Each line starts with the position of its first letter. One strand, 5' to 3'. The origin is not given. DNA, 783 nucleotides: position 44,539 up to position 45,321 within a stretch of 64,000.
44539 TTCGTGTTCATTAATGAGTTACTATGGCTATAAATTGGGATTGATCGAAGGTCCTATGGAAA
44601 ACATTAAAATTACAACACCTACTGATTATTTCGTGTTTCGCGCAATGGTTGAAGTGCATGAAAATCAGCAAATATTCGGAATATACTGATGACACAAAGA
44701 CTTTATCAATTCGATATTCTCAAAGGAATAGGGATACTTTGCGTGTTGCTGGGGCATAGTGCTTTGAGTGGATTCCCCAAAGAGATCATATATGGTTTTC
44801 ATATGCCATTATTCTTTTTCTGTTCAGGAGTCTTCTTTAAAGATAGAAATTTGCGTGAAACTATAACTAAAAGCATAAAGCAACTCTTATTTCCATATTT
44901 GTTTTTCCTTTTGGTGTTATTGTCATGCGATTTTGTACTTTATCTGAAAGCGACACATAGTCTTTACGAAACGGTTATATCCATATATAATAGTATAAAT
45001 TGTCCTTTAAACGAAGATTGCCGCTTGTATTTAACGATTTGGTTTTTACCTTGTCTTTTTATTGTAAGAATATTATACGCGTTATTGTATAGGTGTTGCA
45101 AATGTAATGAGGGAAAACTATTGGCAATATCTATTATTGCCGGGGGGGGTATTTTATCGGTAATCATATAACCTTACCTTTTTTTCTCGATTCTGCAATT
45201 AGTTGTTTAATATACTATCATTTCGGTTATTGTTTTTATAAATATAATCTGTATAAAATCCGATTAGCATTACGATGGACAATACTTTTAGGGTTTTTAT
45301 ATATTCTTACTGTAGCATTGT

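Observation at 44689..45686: Acyltransferase-3 (OafA-like) gene broken exactly at a G8 run, and one extra G restores a 332-aa ORF: candidate slipped-strand phase switch for polysaccharide O-acylation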

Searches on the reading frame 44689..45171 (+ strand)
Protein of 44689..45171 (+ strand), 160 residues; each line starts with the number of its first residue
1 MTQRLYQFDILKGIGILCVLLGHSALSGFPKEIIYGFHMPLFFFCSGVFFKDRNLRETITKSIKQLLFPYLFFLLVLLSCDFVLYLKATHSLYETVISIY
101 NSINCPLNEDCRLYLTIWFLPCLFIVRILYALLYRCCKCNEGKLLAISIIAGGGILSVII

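Call 14: list_cluster_members(proteins=[P0001, window:44689-45171:+, window:45318-45686:+, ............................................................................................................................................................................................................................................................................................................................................, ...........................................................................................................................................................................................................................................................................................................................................])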
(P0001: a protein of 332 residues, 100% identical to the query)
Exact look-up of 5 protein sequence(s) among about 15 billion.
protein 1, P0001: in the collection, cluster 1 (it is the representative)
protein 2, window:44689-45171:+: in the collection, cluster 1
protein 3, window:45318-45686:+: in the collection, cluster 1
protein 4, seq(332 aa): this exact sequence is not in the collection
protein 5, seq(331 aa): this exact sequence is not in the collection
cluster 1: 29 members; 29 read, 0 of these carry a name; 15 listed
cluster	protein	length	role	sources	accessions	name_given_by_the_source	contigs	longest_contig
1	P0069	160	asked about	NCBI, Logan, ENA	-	-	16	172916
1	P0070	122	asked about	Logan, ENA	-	-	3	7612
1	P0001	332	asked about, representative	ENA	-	-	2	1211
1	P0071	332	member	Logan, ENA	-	-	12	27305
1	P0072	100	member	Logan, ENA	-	-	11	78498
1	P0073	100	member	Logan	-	-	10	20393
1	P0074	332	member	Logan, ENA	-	-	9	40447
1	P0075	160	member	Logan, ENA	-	-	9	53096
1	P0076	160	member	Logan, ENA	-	-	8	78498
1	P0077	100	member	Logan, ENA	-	-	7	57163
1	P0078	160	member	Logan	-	-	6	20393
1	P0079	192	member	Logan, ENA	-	-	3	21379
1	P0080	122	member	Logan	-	-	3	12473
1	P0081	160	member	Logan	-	-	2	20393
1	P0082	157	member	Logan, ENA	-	-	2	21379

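Call 16: find_encoding_contigs(protein=P0071, flank=10000, max_places=10)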
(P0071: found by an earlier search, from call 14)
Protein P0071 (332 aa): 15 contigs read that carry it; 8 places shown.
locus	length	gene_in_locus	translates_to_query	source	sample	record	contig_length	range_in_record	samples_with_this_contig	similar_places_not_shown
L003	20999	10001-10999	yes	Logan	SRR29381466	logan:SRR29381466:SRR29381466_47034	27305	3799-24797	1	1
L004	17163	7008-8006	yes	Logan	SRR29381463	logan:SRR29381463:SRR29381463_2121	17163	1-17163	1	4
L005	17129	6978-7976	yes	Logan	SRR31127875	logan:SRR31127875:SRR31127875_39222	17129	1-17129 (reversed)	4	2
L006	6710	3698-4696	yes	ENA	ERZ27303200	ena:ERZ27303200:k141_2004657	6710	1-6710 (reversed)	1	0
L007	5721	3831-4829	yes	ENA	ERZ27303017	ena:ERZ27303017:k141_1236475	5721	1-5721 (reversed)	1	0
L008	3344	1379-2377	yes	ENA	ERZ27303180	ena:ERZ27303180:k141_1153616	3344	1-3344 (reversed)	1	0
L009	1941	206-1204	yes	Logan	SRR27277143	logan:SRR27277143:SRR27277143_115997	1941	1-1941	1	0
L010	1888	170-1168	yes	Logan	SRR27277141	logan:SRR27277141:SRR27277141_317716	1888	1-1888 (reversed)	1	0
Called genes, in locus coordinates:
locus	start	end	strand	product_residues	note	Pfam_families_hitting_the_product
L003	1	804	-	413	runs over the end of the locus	PF04055:Radical_SAM, PF13186:SPASM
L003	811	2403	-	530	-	PF00884:Sulfatase, PF01663:Phosphodiest, PF16347:SGSH_C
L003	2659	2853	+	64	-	PF01632:Ribosomal_L35p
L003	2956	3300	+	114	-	PF00453:Ribosomal_L20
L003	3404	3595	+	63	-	-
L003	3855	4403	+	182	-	PF02357:NusG (weak)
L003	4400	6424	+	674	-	PF00106:adh_short (weak), PF01073:3Beta_HSD, PF01370:Epimerase, PF02719:Polysacc_synt_2, PF04321:RmlD_sub_bind, PF16363:GDP_Man_Dehyd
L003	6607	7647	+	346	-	PF00535:Glycos_transf_2, PF10111:Glyco_tranf_2_2, PF13641:Glyco_tranf_2_3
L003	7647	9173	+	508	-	PF01943:Polysacc_synt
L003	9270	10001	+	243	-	PF01128:IspD, PF12804:NTP_transf_3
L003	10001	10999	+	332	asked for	PF01757:Acyl_transf_3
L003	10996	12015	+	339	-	PF01073:3Beta_HSD, PF01370:Epimerase, PF02719:Polysacc_synt_2 (faint), PF13460:NAD_binding_10, PF16363:GDP_Man_Dehyd, PF07993:NAD_binding_4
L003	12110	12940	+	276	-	PF04991:LicD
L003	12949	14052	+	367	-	PF04932:Wzy_C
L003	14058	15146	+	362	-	-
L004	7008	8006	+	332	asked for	PF01757:Acyl_transf_3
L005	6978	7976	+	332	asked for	PF01757:Acyl_transf_3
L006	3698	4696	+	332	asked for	PF01757:Acyl_transf_3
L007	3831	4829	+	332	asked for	PF01757:Acyl_transf_3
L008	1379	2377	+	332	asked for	PF01757:Acyl_transf_3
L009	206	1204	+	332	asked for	PF01757:Acyl_transf_3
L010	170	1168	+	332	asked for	PF01757:Acyl_transf_3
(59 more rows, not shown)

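Call 17: find_encoding_contigs(protein=window:44689-45171:+, flank=10000, max_places=10)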
Protein window:44689-45171:+ (160 aa): 23 contigs read that carry it; 10 places shown.
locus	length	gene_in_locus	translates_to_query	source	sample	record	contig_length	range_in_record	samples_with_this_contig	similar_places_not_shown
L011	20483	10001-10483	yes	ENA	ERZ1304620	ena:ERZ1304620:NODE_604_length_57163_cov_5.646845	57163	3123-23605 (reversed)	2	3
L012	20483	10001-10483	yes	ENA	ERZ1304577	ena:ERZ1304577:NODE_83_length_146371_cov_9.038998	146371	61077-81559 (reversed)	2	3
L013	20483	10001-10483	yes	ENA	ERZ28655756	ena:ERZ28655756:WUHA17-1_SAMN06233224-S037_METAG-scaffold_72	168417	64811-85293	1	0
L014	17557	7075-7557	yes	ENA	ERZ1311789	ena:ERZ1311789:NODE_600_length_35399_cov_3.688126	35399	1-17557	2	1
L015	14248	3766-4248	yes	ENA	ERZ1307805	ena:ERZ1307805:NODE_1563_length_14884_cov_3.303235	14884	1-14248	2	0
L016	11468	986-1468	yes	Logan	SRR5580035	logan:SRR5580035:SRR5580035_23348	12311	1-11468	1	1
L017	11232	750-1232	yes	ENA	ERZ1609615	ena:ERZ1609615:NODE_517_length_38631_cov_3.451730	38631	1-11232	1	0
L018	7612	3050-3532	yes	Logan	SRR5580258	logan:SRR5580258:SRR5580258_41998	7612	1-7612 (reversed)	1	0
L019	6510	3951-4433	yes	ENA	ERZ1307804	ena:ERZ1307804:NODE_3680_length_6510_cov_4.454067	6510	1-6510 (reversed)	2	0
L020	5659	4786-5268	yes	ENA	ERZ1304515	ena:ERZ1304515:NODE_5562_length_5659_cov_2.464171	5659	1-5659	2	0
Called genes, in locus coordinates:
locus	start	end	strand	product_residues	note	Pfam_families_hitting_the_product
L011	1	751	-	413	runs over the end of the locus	PF04055:Radical_SAM, PF13186:SPASM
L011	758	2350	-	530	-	PF00884:Sulfatase, PF01663:Phosphodiest, PF16347:SGSH_C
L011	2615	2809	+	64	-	PF01632:Ribosomal_L35p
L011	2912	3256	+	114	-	PF00453:Ribosomal_L20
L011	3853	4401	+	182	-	PF02357:NusG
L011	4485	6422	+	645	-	PF00106:adh_short (weak), PF01073:3Beta_HSD, PF01370:Epimerase, PF02719:Polysacc_synt_2, PF04321:RmlD_sub_bind, PF16363:GDP_Man_Dehyd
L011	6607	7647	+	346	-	PF00535:Glycos_transf_2, PF10111:Glyco_tranf_2_2, PF13641:Glyco_tranf_2_3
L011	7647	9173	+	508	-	PF01943:Polysacc_synt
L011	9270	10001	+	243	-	PF01128:IspD, PF12804:NTP_transf_3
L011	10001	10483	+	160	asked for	PF01757:Acyl_transf_3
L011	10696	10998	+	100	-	-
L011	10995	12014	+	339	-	PF01073:3Beta_HSD, PF01370:Epimerase, PF02719:Polysacc_synt_2 (faint), PF13460:NAD_binding_10, PF16363:GDP_Man_Dehyd, PF07993:NAD_binding_4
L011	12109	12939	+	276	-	PF04991:LicD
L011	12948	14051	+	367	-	PF04932:Wzy_C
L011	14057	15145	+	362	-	-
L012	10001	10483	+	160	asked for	PF01757:Acyl_transf_3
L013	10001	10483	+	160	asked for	PF01757:Acyl_transf_3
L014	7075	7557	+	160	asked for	PF01757:Acyl_transf_3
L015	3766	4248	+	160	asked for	PF01757:Acyl_transf_3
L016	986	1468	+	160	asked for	PF01757:Acyl_transf_3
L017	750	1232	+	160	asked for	PF01757:Acyl_transf_3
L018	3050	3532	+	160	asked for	PF01757:Acyl_transf_3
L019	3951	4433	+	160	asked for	PF01757:Acyl_transf_3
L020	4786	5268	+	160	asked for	PF01757:Acyl_transf_3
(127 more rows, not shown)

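Call 22: find_encoding_contigs(protein=P0075, flank=10000, max_places=10)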
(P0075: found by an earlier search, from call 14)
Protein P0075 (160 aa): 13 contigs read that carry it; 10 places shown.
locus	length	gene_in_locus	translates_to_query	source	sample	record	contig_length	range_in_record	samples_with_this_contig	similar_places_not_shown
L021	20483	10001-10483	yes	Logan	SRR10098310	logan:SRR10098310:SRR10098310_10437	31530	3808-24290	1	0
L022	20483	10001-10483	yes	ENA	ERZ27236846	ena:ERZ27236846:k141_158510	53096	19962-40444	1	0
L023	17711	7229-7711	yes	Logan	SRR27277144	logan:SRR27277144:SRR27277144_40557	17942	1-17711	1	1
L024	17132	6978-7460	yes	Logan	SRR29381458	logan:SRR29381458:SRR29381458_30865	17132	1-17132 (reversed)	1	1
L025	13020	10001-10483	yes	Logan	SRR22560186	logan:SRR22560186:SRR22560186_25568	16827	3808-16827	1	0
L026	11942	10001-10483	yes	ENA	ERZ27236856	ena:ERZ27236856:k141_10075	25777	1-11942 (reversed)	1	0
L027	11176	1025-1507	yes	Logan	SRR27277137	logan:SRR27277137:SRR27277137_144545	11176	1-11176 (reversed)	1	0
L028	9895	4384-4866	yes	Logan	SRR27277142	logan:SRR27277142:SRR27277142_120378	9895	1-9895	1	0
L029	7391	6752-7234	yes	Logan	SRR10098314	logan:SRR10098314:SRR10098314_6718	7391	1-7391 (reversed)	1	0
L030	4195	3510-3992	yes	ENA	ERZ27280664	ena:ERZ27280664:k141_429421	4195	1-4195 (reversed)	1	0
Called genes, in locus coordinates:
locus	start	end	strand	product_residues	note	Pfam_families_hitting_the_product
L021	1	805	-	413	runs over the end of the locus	PF04055:Radical_SAM, PF13186:SPASM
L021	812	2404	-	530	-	PF00884:Sulfatase, PF01663:Phosphodiest, PF16347:SGSH_C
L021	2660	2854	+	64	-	PF01632:Ribosomal_L35p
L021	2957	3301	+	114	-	PF00453:Ribosomal_L20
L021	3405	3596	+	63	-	-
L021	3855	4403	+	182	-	PF02357:NusG (weak)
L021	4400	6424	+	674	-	PF00106:adh_short (weak), PF01073:3Beta_HSD, PF01370:Epimerase, PF02719:Polysacc_synt_2, PF04321:RmlD_sub_bind, PF16363:GDP_Man_Dehyd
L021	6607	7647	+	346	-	PF00535:Glycos_transf_2, PF10111:Glyco_tranf_2_2, PF13641:Glyco_tranf_2_3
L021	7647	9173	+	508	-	PF01943:Polysacc_synt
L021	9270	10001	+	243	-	PF01128:IspD, PF12804:NTP_transf_3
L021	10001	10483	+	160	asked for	PF01757:Acyl_transf_3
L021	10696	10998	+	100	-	-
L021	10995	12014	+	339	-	PF01073:3Beta_HSD, PF01370:Epimerase, PF02719:Polysacc_synt_2 (faint), PF13460:NAD_binding_10, PF16363:GDP_Man_Dehyd, PF07993:NAD_binding_4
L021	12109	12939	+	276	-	PF04991:LicD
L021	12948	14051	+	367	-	PF04932:Wzy_C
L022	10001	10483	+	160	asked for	PF01757:Acyl_transf_3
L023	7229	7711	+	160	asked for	PF01757:Acyl_transf_3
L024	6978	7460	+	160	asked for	PF01757:Acyl_transf_3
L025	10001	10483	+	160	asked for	PF01757:Acyl_transf_3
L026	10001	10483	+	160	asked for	PF01757:Acyl_transf_3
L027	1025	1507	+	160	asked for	PF01757:Acyl_transf_3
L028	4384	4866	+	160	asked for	PF01757:Acyl_transf_3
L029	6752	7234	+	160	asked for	PF01757:Acyl_transf_3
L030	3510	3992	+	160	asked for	PF01757:Acyl_transf_3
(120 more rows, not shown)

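Call 23: find_encoding_contigs(protein=P0074, flank=10000, max_places=10)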
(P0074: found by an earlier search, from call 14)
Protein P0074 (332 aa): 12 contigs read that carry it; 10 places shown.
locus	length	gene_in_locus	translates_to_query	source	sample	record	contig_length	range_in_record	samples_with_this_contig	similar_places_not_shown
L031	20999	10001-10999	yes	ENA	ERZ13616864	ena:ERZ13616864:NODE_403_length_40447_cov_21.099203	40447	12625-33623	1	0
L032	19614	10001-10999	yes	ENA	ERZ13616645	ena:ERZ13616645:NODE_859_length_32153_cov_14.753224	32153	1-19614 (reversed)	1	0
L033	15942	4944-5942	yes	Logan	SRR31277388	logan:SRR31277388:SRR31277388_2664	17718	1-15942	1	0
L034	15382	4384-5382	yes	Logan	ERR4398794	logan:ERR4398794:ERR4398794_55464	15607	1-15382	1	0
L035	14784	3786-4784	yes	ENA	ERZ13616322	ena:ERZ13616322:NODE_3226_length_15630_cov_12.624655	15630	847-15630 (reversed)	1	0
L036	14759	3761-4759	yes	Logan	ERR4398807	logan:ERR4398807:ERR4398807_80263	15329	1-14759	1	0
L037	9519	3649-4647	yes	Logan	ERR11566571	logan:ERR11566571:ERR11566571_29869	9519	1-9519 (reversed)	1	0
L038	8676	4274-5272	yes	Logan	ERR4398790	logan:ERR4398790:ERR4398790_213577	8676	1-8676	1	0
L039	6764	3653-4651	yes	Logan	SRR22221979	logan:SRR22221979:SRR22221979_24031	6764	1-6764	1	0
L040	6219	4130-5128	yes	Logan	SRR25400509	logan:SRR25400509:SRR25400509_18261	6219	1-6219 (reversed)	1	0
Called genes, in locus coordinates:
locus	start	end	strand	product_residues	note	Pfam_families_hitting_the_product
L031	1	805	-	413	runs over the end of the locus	PF04055:Radical_SAM, PF13186:SPASM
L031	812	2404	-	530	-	PF00884:Sulfatase, PF01663:Phosphodiest, PF16347:SGSH_C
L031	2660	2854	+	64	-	PF01632:Ribosomal_L35p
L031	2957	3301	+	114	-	PF00453:Ribosomal_L20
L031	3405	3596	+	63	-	-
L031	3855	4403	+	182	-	PF02357:NusG (weak)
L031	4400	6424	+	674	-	PF00106:adh_short (weak), PF01073:3Beta_HSD, PF01370:Epimerase, PF02719:Polysacc_synt_2, PF04321:RmlD_sub_bind, PF16363:GDP_Man_Dehyd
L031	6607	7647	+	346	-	PF00535:Glycos_transf_2, PF10111:Glyco_tranf_2_2, PF13641:Glyco_tranf_2_3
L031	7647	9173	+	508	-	PF01943:Polysacc_synt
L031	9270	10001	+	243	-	PF01128:IspD, PF12804:NTP_transf_3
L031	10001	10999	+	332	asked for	PF01757:Acyl_transf_3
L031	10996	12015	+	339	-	PF01073:3Beta_HSD, PF01370:Epimerase, PF02719:Polysacc_synt_2 (faint), PF13460:NAD_binding_10, PF16363:GDP_Man_Dehyd, PF07993:NAD_binding_4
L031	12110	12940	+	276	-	PF04991:LicD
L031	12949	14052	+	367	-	PF04932:Wzy_C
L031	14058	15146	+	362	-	-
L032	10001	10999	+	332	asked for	PF01757:Acyl_transf_3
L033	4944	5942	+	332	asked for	PF01757:Acyl_transf_3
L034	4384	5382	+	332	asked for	PF01757:Acyl_transf_3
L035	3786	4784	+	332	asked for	PF01757:Acyl_transf_3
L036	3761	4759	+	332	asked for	PF01757:Acyl_transf_3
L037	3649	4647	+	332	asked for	PF01757:Acyl_transf_3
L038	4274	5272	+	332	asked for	PF01757:Acyl_transf_3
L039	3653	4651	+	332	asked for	PF01757:Acyl_transf_3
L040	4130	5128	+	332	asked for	PF01757:Acyl_transf_3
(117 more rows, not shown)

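Call 24: find_encoding_contigs(protein=P0076, flank=10000, max_places=10)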
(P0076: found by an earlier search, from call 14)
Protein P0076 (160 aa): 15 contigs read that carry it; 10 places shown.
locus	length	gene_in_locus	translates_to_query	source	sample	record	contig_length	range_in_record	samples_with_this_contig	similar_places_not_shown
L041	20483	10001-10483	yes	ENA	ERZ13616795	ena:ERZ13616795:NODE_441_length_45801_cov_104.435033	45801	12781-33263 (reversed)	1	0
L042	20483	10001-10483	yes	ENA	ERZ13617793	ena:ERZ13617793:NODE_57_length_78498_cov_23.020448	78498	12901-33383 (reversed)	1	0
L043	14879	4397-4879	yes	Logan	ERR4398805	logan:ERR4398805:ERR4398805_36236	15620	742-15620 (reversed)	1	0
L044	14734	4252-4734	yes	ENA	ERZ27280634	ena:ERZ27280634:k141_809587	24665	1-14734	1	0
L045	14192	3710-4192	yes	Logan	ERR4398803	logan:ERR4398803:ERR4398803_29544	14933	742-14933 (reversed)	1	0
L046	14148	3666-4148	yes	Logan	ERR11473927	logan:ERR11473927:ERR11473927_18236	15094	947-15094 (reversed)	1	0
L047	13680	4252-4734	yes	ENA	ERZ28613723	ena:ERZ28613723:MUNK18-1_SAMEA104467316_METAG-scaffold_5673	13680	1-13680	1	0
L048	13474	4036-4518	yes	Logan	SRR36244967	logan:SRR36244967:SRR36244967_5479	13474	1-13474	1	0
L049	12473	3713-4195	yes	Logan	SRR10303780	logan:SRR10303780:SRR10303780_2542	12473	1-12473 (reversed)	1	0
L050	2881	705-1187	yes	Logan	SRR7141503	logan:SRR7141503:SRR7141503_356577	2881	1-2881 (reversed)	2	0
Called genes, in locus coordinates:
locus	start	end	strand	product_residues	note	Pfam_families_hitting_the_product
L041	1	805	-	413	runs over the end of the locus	PF04055:Radical_SAM, PF13186:SPASM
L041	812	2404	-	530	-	PF00884:Sulfatase, PF01663:Phosphodiest, PF16347:SGSH_C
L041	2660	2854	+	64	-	PF01632:Ribosomal_L35p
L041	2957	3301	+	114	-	PF00453:Ribosomal_L20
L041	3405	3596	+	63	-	-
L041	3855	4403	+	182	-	PF02357:NusG (weak)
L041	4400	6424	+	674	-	PF00106:adh_short (weak), PF01073:3Beta_HSD, PF01370:Epimerase, PF02719:Polysacc_synt_2, PF04321:RmlD_sub_bind, PF16363:GDP_Man_Dehyd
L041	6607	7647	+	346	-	PF00535:Glycos_transf_2, PF10111:Glyco_tranf_2_2, PF13641:Glyco_tranf_2_3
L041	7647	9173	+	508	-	PF01943:Polysacc_synt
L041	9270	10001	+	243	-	PF01128:IspD, PF12804:NTP_transf_3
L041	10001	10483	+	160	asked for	PF01757:Acyl_transf_3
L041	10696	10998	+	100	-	-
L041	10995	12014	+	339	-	PF01073:3Beta_HSD, PF01370:Epimerase, PF02719:Polysacc_synt_2 (faint), PF13460:NAD_binding_10, PF16363:GDP_Man_Dehyd, PF07993:NAD_binding_4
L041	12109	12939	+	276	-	PF04991:LicD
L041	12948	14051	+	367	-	PF04932:Wzy_C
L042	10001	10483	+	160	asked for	PF01757:Acyl_transf_3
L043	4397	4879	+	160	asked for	PF01757:Acyl_transf_3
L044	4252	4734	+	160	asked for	PF01757:Acyl_transf_3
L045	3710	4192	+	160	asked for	PF01757:Acyl_transf_3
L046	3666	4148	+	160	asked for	PF01757:Acyl_transf_3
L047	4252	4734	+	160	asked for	PF01757:Acyl_transf_3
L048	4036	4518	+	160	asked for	PF01757:Acyl_transf_3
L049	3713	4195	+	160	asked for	PF01757:Acyl_transf_3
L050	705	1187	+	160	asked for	PF01757:Acyl_transf_3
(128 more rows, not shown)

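Call 42: find_encoding_contigs(protein=P0078, flank=10000, max_places=8)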
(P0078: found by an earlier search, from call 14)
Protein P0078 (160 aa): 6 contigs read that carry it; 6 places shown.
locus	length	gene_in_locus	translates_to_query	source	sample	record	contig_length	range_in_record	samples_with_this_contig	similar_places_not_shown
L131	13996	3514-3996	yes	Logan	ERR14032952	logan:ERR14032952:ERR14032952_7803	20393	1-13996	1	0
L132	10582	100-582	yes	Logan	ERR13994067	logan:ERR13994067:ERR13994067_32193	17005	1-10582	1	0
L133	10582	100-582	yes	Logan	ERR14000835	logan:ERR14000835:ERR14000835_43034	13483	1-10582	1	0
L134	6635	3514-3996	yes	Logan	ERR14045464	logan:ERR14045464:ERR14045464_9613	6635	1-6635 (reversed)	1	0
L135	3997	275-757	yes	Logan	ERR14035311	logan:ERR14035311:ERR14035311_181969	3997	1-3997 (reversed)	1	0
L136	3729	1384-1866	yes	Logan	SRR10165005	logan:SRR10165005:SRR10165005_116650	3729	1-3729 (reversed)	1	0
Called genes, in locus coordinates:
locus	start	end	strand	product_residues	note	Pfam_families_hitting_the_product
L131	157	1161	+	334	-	PF00535:Glycos_transf_2, PF10111:Glyco_tranf_2_2, PF13641:Glyco_tranf_2_3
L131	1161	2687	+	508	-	PF01943:Polysacc_synt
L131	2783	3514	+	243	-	PF01128:IspD, PF12804:NTP_transf_3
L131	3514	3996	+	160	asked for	PF01757:Acyl_transf_3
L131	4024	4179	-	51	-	-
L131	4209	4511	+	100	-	-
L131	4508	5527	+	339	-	PF01073:3Beta_HSD, PF01370:Epimerase, PF02719:Polysacc_synt_2 (faint), PF13460:NAD_binding_10 (weak), PF16363:GDP_Man_Dehyd, PF07993:NAD_binding_4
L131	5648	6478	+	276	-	PF04991:LicD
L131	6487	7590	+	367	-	PF04932:Wzy_C (weak)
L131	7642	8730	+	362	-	-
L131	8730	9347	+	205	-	PF25084:LbH_EIF2B (faint), PF00132:Hexapep, PF14602:Hexapep_2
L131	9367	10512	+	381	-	PF01171:ATP_bind_3 (faint), PF01507:PAPS_reduct (weak)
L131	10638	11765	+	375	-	PF00534:Glycos_transf_1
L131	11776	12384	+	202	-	PF02397:Bac_transf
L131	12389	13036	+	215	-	PF17836:PglD_N, PF00132:Hexapep (faint)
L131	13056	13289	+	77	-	-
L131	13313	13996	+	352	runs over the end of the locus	PF08545:ACP_syn_III, PF08541:ACP_syn_III_C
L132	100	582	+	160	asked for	PF01757:Acyl_transf_3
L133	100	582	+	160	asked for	PF01757:Acyl_transf_3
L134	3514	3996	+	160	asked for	PF01757:Acyl_transf_3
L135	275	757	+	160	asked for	PF01757:Acyl_transf_3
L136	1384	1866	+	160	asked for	PF01757:Acyl_transf_3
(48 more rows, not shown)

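Call 43: find_encoding_contigs(protein=P0082, flank=10000, max_places=6)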
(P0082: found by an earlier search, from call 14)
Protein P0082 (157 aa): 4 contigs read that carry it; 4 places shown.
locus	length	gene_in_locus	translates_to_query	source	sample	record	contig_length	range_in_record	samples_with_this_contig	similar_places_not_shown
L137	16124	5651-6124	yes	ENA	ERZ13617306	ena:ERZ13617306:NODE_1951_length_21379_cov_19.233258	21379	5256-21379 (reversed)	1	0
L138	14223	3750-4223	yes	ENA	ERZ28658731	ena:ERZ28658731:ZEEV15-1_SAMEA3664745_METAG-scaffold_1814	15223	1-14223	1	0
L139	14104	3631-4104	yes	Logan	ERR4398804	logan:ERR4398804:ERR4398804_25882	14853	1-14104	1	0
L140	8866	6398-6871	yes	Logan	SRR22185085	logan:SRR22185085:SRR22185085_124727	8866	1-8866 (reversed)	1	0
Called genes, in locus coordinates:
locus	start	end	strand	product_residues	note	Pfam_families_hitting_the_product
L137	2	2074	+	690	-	?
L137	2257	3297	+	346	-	PF00535:Glycos_transf_2, PF10111:Glyco_tranf_2_2, PF13641:Glyco_tranf_2_3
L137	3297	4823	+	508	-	PF01943:Polysacc_synt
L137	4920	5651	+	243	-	PF01128:IspD, PF12804:NTP_transf_3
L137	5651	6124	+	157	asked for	PF01757:Acyl_transf_3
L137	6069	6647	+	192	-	-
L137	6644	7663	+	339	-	PF01073:3Beta_HSD, PF01370:Epimerase, PF02719:Polysacc_synt_2 (faint), PF13460:NAD_binding_10, PF16363:GDP_Man_Dehyd, PF07993:NAD_binding_4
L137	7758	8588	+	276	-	PF04991:LicD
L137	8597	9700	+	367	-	PF04932:Wzy_C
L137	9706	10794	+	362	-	-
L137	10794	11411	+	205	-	PF25084:LbH_EIF2B (faint), PF00132:Hexapep (weak), PF14602:Hexapep_2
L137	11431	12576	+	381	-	PF01171:ATP_bind_3 (faint), PF01507:PAPS_reduct (weak)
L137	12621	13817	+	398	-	PF13439:Glyco_transf_4 (weak), PF00534:Glycos_transf_1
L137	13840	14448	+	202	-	PF02397:Bac_transf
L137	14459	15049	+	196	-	PF17836:PglD_N, PF25084:LbH_EIF2B (weak), PF25087:GMPPB_C (faint), PF00132:Hexapep (weak)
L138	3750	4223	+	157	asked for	PF01757:Acyl_transf_3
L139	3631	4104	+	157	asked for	PF01757:Acyl_transf_3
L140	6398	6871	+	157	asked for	PF01757:Acyl_transf_3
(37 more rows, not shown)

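Call 54: search_protein_families(library=ncbifam, proteins=[P0074], max_evalue=0.00001)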
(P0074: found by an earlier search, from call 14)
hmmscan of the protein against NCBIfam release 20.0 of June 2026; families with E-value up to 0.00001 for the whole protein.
P0074 (332 aa): 0 families
